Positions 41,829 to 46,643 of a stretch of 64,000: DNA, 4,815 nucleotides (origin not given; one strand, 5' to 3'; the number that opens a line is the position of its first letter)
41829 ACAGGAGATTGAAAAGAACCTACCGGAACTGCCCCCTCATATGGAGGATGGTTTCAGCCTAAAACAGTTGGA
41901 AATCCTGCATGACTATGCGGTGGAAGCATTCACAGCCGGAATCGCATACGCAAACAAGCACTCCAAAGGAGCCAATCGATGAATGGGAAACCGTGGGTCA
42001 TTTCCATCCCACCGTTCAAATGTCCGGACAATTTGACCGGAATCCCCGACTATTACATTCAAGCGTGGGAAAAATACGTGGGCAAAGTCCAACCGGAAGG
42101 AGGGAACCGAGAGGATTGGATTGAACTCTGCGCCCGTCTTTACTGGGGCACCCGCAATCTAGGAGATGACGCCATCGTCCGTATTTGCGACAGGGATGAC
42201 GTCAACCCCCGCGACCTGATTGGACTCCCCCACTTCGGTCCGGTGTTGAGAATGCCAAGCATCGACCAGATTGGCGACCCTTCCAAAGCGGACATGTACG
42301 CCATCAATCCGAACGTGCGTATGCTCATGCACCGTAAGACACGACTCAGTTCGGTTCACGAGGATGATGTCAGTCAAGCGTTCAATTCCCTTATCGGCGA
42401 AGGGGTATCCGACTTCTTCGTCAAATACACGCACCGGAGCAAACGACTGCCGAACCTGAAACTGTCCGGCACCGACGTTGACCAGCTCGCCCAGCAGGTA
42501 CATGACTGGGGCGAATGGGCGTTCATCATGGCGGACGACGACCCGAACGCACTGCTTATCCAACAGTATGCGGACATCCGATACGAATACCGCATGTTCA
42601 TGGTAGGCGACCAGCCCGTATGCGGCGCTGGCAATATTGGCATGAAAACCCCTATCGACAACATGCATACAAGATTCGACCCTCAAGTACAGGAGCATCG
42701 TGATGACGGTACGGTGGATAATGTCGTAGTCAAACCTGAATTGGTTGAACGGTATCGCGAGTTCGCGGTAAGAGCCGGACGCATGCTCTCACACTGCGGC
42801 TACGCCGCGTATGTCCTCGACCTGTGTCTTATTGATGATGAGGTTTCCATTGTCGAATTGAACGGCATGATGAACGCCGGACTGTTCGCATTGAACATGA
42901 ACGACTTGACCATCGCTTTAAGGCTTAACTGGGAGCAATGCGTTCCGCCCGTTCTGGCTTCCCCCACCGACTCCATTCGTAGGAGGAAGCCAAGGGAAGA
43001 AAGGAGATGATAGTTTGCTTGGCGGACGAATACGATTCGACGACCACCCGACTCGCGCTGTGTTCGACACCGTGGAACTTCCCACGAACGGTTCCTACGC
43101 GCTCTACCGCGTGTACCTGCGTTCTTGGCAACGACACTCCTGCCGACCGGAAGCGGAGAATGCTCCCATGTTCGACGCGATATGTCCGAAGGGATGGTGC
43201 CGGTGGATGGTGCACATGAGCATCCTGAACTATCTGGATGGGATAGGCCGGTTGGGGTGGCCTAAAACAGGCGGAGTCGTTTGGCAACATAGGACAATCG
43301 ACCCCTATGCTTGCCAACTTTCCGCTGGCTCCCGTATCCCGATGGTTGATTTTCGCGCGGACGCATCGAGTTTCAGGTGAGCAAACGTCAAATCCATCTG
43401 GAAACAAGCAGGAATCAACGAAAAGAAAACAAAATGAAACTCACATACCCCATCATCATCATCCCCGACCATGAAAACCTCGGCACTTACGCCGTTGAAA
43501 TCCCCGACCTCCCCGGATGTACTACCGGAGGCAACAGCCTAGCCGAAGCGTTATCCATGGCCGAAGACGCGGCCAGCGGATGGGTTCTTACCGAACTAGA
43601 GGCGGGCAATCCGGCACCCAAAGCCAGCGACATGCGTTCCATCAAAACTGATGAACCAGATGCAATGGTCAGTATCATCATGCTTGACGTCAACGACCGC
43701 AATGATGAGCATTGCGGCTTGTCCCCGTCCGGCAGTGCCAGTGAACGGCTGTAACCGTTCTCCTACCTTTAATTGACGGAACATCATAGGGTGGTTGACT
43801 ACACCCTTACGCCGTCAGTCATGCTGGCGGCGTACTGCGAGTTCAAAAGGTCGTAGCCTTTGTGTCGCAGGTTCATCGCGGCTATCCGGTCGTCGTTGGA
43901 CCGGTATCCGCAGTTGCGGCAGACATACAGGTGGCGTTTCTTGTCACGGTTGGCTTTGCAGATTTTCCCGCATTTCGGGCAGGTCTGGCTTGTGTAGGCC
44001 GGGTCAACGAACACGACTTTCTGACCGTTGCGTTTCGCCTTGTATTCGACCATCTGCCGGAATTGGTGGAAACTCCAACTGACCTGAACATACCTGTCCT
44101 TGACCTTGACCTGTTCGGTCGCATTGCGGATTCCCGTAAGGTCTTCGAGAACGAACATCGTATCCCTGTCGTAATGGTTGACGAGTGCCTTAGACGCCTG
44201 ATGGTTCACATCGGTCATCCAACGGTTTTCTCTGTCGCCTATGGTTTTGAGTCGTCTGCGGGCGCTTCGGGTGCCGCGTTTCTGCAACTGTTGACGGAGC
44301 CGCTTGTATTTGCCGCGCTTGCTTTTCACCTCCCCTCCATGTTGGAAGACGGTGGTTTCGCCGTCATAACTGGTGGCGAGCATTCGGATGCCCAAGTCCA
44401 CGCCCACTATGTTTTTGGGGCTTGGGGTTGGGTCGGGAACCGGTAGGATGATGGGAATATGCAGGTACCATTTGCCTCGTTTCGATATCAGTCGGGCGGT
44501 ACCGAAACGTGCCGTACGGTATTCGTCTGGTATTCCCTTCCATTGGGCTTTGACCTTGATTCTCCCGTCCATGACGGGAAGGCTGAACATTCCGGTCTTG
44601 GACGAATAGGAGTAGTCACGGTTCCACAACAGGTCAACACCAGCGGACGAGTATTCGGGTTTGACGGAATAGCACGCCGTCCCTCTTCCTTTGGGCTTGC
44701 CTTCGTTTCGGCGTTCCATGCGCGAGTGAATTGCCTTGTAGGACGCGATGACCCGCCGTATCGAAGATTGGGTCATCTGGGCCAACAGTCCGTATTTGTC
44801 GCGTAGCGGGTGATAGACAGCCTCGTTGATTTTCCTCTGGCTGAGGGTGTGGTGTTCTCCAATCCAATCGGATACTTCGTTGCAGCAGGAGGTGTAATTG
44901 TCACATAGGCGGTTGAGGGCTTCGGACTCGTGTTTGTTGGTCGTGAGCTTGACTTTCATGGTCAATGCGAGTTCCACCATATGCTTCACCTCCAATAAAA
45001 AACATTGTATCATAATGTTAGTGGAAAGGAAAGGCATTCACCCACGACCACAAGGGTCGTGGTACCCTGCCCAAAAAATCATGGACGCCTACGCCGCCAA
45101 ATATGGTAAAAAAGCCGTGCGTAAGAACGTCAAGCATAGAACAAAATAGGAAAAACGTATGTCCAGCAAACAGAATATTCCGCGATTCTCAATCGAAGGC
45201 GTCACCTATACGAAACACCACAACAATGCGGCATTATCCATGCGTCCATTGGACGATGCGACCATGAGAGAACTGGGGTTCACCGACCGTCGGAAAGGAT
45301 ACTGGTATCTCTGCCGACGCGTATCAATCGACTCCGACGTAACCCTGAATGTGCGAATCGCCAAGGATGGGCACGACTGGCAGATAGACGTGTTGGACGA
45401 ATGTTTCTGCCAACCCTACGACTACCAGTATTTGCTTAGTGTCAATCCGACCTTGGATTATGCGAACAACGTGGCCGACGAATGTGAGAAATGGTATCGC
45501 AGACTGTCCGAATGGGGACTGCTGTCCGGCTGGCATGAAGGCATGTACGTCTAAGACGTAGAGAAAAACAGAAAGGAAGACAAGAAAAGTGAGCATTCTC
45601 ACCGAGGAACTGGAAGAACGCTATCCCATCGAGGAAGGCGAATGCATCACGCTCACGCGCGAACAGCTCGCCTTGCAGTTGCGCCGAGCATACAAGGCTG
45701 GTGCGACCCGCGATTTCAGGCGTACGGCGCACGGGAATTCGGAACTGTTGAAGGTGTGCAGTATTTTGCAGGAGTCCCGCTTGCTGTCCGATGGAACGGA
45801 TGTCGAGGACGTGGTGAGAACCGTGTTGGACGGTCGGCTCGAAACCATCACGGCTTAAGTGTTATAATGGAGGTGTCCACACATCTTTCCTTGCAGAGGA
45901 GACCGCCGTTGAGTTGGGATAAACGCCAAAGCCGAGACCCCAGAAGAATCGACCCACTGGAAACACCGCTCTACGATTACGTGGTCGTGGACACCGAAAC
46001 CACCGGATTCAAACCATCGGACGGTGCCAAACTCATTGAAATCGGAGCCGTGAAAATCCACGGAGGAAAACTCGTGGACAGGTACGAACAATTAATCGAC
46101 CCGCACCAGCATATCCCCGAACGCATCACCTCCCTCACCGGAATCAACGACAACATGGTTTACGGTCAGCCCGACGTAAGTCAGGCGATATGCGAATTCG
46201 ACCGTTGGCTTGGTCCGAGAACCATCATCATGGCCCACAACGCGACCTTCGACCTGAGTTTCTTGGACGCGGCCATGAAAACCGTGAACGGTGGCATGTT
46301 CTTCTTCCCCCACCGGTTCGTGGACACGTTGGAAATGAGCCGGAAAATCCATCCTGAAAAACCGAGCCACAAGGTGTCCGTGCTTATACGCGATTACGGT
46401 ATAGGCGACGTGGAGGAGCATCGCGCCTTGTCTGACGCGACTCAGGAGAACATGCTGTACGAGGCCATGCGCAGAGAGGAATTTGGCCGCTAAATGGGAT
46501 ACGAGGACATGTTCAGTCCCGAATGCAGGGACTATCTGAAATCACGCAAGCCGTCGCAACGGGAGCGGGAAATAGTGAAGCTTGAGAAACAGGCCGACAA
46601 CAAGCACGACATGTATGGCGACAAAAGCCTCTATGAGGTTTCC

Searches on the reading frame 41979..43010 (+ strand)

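Call 19: search_protein_families(library=pfam, proteins=[window:41979-43010:+], max_evalue=0.001)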
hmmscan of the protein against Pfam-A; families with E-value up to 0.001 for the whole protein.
window:41979-43010:+ (343 aa): 1 family
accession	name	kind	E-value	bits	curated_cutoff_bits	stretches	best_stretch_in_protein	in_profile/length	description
PF14243.11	R2K_3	-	0.00046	20.8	26.3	0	171-307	55-161/169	ATP-grasp domain, R2K clade family 3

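Call 45: search_protein_families(library=padloc, proteins=[window:41979-43010:+], max_evalue=0.001)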
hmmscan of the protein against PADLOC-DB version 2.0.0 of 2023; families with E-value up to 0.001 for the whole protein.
window:41979-43010:+ (343 aa): 0 families

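Call 61: search_protein_families(library=phrogs, proteins=[window:41979-43010:+], max_evalue=0.001)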
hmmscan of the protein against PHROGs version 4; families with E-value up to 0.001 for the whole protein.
window:41979-43010:+ (343 aa): 1 family
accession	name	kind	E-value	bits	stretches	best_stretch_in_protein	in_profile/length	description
phrog_7313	-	unknown function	1.9e-07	31.9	1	276-314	218-257/264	-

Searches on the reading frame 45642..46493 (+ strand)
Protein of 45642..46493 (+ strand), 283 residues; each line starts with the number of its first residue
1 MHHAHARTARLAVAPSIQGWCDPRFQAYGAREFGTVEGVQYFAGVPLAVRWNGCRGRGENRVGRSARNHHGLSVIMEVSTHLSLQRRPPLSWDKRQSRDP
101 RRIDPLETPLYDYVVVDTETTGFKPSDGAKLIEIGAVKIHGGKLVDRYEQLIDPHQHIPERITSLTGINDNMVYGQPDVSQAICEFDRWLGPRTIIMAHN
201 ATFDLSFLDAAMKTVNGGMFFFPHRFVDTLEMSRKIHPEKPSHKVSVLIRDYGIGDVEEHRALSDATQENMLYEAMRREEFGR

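Call 60: search_protein_families(library=ncbifam, proteins=[window:45642-46493:+], max_evalue=0.001)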
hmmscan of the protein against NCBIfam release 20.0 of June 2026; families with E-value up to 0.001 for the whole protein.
window:45642-46493:+ (283 aa): 30 families (the best 25 are shown)
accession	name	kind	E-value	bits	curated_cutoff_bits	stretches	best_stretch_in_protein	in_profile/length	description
NF005906.0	PRK07883.1-4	equivalog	3.6e-41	141.2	495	1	113-268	8-159/563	DEDD exonuclease domain-containing protein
NF001688.0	PRK00448.1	equivalog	5.8e-39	133.5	873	1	112-273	424-581/1445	PolC-type DNA polymerase III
NF005907.0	PRK07883.1-5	equivalog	1.1e-38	133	454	1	101-267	16-182/584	DEDD exonuclease domain-containing protein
NF005905.0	PRK07883.1-3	equivalog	4.5e-37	127.9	508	1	101-267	12-178/581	DEDD exonuclease domain-containing protein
TIGR01407.1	dinG_rel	hypoth_equivalog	2.6e-36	125.2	547.7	1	113-267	2-152/889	putative DnaQ family exonuclease/DinG family helicase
TIGR01405.1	polC_Gram_pos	equivalog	3.9e-36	124.2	1043.45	1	112-277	190-351/1211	DNA polymerase III subunit alpha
NF005981.0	PRK08074.1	equivalog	5.9e-36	123.8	789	1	113-273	5-162/931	ATP-dependent DNA helicase DinG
NF005289.0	PRK06807.1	equivalog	1.2e-35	123.3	335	1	111-274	8-166/313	3'-5' exonuclease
NF005836.0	PRK07740.1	equivalog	1.6e-33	116.2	261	1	86-274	32-220/244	hypothetical protein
NF006316.0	PRK08517.1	equivalog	2.7e-29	102.3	247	1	112-273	71-226/270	3'-5' exonuclease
NF005904.0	PRK07883.1-2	equivalog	1.9e-27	95.8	969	1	110-267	27-184/584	DEDD exonuclease domain-containing protein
TIGR00573.1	dnaq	subfamily_domain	3.2e-25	88.9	71.5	1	112-276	8-173/217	exonuclease, DNA polymerase III, epsilon subunit family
TIGR01406.1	dnaQ_proteo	equivalog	2.3e-24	86.3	222.7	1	114-277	3-169/231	DNA polymerase III subunit epsilon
NF005903.0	PRK07883.1-1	equivalog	7.2e-24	84.2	1038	1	112-267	41-200/642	DEDD exonuclease domain-containing protein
NF004316.1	PRK05711.1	equivalog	6e-23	81.7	196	1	114-267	4-160/234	DNA polymerase III subunit epsilon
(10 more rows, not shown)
